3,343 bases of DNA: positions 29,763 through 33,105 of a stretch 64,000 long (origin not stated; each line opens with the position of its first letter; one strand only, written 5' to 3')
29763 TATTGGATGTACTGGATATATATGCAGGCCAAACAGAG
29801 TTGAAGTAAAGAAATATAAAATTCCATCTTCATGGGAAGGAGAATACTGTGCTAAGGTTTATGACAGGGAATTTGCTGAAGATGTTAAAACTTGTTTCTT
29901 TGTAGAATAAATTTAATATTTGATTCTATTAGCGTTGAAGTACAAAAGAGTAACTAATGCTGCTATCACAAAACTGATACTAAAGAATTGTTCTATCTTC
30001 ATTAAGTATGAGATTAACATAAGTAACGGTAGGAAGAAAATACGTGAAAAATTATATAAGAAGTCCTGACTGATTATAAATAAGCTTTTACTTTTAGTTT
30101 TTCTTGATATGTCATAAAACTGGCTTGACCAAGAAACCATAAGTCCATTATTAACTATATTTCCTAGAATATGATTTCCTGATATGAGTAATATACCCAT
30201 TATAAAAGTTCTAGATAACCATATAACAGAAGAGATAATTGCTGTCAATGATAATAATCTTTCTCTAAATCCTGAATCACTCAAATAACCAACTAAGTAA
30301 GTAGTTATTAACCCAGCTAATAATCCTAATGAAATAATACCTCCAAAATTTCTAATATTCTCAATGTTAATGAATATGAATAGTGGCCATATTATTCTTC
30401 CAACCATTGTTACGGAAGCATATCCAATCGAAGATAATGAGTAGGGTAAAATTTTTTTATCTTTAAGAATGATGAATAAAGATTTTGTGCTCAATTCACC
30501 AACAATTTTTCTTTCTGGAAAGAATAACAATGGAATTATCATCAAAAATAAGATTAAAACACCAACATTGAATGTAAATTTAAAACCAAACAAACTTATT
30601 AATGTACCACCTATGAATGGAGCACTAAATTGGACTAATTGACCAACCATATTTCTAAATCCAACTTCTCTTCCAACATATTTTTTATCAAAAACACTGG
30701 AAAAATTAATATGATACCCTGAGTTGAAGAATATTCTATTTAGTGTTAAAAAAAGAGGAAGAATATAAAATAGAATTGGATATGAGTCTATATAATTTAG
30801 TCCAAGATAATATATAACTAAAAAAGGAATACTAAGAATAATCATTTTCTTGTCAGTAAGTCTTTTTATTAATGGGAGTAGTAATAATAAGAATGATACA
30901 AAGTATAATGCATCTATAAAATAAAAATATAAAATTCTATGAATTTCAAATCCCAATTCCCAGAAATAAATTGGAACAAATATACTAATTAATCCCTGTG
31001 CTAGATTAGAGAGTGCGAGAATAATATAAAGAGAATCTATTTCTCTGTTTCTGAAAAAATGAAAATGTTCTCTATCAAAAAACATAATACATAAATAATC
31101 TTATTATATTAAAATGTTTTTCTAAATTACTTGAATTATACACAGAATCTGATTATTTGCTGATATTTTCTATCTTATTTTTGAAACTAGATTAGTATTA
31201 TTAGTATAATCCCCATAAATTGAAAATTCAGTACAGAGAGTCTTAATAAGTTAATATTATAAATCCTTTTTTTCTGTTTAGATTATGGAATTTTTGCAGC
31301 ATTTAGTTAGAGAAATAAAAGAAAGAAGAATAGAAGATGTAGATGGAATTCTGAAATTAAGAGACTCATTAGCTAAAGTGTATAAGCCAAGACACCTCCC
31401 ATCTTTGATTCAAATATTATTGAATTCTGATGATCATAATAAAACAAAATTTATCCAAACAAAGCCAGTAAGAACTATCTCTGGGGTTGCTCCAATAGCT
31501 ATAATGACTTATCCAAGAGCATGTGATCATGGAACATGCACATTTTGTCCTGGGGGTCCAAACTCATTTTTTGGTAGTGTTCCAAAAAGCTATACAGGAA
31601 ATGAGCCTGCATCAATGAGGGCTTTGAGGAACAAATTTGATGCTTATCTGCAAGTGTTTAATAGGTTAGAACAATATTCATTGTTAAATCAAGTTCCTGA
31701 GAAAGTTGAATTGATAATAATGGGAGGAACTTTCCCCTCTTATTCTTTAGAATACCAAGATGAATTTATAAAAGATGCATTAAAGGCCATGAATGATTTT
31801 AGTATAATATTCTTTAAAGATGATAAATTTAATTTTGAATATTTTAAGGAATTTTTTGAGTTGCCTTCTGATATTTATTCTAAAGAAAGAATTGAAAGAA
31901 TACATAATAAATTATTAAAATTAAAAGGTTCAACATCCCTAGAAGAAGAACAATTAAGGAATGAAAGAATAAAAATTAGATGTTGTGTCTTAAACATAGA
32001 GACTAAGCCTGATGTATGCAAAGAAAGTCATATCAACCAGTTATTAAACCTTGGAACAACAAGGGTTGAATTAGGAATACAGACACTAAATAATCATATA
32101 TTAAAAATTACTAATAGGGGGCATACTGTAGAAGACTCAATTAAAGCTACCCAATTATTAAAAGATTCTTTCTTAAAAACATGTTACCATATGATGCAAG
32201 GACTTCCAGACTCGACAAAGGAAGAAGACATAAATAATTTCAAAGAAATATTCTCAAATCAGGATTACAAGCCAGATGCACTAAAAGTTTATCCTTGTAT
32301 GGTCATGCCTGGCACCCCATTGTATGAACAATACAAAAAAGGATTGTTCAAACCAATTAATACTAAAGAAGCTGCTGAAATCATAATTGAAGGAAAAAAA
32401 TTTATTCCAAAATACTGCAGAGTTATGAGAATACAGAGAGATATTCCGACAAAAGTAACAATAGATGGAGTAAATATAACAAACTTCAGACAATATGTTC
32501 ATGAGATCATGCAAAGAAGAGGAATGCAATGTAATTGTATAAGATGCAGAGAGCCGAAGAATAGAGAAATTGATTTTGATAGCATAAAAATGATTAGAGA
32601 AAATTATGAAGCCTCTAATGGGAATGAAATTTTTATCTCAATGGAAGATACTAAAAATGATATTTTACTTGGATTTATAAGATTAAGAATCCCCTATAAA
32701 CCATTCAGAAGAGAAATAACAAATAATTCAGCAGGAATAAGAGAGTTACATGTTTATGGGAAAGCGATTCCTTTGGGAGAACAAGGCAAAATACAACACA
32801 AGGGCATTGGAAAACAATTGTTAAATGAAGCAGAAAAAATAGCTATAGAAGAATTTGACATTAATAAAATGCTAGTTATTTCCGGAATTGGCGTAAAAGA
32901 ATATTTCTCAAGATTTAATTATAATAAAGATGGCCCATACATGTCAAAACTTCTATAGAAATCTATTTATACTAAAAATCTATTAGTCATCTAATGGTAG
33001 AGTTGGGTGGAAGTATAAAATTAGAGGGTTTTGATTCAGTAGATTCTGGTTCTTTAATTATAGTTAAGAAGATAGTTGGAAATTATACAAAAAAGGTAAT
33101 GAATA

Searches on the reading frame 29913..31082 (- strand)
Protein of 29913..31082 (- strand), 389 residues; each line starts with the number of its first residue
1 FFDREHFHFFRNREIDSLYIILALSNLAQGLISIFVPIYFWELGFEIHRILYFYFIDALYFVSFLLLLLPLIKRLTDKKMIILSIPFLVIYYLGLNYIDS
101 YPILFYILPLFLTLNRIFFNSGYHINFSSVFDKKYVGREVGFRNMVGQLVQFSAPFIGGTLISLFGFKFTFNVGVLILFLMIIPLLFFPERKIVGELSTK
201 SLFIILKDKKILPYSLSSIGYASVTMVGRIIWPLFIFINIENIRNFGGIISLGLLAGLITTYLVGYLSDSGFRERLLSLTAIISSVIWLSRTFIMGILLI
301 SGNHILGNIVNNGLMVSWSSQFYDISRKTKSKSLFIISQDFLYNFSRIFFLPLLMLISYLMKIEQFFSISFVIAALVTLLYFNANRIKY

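Call 8: search_protein_families(library=pfam, proteins=[window:29913-31082:-], max_evalue=0.01)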
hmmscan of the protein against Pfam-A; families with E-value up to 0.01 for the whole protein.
window:29913-31082:- (389 aa): 1 family
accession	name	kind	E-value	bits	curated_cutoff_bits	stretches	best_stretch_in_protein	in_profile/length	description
PF07690.21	MFS_1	-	9.6e-12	44.9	33.4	1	18-338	1-335/347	Major Facilitator Superfamily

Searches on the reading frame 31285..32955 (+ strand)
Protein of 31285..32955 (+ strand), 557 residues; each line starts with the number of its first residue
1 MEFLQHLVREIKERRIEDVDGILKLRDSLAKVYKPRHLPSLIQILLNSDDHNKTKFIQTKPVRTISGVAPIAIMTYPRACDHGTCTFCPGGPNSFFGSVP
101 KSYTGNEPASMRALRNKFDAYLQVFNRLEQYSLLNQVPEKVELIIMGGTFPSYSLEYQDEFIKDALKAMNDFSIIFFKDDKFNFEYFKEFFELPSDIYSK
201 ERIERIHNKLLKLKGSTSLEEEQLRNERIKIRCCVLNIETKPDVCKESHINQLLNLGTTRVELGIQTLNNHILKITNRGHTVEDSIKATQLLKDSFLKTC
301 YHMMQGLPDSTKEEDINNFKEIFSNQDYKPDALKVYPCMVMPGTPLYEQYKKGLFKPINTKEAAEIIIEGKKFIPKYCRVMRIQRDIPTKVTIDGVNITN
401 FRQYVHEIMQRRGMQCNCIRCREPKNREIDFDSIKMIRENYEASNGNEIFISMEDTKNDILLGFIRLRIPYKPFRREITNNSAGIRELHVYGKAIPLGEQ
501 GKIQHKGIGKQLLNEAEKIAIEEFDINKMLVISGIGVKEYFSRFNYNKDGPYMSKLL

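Call 8: search_protein_families(library=pfam, proteins=[window:31285-32955:+], max_evalue=0.01)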
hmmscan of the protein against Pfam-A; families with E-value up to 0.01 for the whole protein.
window:31285-32955:+ (557 aa): 4 families
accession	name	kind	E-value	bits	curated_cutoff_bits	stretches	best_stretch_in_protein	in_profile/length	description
PF16199.10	Radical_SAM_C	-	5.4e-19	68.5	31.9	1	330-410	1-84/85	Radical_SAM C-terminal domain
PF04055.27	Radical_SAM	-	1.3e-14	55.1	29.5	1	78-314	5-158/166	Radical SAM superfamily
PF23613.1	ELP3_N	-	7e-05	23.1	27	1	4-65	5-70/70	ELP3 N-terminal domain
PF00583.31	Acetyltransf_1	-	0.00062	20.5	20.7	1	441-529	27-97/116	Acetyltransferase (GNAT) family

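Call 37: find_related_loci(query=window:31285-32955:+, collection=genome_contigs, flank=10000)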
Query window:31285-32955:+ (557 aa) in genome_contigs; peptide patterns used: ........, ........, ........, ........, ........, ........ (x = any residue, [..] = any of these).
53 stretches matched a pattern; 7 encode a relative of the query (tblastn E <= 1e-3); 7 distinct loci.
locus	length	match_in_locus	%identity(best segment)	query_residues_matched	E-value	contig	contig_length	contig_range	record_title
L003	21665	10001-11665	81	1-557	0e+0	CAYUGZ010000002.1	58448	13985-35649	MAG TPA_asm: Candidatus Woesearchaeota archaeon isolate binchicken_co48_586 genome assembly, contig: NODE_662_length_584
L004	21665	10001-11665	83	1-557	0e+0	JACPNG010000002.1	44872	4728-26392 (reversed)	MAG: Candidatus Woesearchaeota archaeon isolate NC_groundwater_569_Ag_S-0.1um_31_12 S35_SO-1_scaffold_49839, whole genom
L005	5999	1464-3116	64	1-557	0e+0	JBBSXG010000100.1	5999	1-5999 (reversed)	MAG: Nanoarchaeota archaeon isolate H51-bin037_1 H51_bin037_1_000000000100, whole genome shotgun sequence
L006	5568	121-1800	58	5-553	0e+0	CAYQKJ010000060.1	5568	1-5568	MAG TPA_asm: uncultured Methanosarcinales archaeon isolate SRP098346_co1_64 genome assembly, contig: NODE_21521_length_5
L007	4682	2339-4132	48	3-557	3e-177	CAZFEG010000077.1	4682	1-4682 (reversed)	MAG TPA_asm: uncultured Methanosarcinales archaeon isolate binchicken_co181_387 genome assembly, contig: NODE_42438_leng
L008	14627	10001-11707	48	1-557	8e-166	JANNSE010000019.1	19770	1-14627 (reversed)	MAG: Candidatus Woesearchaeota archaeon isolate SOY_31_metabat_27 SOY_31_k141_2736126, whole genome shotgun sequence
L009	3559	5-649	50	350-557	1e-64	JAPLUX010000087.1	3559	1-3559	MAG: Candidatus Aenigmatarchaeota archaeon isolate LacPavin_0920_SED5_MAG_35_8 LacPavin_0920_SED5_scaffold_1569126, whol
